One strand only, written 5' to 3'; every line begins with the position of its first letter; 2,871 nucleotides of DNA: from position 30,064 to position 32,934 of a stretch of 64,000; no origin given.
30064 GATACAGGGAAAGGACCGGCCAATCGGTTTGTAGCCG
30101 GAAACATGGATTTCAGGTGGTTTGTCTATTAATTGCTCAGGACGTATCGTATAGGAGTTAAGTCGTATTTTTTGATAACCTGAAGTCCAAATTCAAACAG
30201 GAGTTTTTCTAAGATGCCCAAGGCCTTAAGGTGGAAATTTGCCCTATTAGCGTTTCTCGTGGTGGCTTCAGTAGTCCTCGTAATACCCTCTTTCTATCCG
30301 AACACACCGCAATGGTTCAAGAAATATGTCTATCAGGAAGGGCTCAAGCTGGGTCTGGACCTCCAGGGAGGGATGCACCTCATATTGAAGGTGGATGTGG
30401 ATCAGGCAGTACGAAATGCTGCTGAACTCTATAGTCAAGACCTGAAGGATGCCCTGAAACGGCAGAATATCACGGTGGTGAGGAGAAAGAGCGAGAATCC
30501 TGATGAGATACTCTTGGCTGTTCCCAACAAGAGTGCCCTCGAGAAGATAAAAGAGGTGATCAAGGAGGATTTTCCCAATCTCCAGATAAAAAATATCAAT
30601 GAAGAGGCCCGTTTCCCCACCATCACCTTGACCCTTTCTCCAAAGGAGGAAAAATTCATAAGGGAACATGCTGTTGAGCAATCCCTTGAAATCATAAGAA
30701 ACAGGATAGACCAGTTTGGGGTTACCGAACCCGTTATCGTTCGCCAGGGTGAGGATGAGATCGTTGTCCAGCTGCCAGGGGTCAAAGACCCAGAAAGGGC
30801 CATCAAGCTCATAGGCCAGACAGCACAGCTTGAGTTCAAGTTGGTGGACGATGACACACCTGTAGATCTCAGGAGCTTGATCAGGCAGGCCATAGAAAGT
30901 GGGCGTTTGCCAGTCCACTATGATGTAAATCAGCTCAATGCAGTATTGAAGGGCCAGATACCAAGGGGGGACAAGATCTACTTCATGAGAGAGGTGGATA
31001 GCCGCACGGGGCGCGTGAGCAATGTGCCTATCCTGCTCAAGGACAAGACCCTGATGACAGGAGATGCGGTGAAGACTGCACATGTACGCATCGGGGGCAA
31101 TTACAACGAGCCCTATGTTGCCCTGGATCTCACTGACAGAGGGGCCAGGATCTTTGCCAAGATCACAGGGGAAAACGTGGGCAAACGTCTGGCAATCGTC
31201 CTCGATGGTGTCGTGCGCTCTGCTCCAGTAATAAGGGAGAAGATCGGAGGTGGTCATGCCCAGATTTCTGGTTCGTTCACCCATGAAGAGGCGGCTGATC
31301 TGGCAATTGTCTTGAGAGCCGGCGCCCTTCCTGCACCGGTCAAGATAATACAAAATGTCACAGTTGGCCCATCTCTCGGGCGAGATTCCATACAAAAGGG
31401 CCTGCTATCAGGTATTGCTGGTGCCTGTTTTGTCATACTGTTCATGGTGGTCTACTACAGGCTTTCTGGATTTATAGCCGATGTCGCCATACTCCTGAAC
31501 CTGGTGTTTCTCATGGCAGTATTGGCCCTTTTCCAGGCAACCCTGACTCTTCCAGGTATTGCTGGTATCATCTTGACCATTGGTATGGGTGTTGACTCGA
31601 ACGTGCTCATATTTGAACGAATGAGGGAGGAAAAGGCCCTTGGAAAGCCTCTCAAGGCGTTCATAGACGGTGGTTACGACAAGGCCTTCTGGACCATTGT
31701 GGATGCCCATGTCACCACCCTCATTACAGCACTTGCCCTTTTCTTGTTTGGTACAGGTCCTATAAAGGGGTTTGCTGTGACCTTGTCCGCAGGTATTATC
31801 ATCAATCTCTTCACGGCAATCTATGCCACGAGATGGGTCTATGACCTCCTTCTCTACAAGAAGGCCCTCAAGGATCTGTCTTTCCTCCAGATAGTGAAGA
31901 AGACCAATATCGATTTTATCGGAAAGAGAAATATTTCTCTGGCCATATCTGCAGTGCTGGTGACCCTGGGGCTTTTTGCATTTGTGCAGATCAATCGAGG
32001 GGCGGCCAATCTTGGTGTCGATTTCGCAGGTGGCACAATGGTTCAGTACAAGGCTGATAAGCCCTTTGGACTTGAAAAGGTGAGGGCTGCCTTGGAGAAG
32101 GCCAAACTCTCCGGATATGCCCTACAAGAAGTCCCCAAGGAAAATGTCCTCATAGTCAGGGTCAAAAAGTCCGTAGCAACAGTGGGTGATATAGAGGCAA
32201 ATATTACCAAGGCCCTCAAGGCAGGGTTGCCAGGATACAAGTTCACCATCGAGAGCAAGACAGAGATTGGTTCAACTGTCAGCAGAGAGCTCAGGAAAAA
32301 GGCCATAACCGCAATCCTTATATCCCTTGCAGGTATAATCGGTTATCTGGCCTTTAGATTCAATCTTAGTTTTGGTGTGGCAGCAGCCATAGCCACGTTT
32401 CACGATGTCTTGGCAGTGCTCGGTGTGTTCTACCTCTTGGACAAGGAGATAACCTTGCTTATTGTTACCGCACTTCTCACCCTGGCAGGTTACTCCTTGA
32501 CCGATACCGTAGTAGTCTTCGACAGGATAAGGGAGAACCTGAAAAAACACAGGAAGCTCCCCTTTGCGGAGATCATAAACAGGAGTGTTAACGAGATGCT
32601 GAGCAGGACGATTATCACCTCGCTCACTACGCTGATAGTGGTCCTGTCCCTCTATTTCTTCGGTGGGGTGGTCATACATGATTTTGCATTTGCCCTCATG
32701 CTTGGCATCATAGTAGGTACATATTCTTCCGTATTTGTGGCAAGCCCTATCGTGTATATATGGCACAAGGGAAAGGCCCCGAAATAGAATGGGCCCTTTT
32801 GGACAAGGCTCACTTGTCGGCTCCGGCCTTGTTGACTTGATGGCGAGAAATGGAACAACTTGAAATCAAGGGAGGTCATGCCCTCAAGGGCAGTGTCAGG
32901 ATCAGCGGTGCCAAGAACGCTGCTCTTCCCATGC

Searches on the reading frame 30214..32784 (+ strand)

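Call 58: search_protein_families(library=pfam, proteins=[window:30214-32784:+], max_evalue=0.001)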
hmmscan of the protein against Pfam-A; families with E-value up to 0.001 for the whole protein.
window:30214-32784:+ (857 aa): 5 families
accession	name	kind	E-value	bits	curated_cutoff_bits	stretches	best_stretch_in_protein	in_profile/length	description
PF02355.23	SecD_SecF_C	-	4.3e-82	274.6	20.5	2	676-852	12-188/189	Protein export membrane protein SecD/SecF, C-terminal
PF22599.2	SecDF_P1_head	-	1.3e-36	125.4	27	1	269-374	9-114/114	SecDF, P1 head subdomain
PF21760.3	SecD_1st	-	6.5e-30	102.8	27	1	154-213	1-60/60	Protein translocase subunit SecDF, P1 domain, N-terminal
PF07549.19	Sec_GG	-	5.4e-12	45.3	20.3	2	599-617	9-27/28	SecD/SecF GG Motif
PF03176.21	MMPL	-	0.00029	20.3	20.5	1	422-535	179-291/333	MMPL family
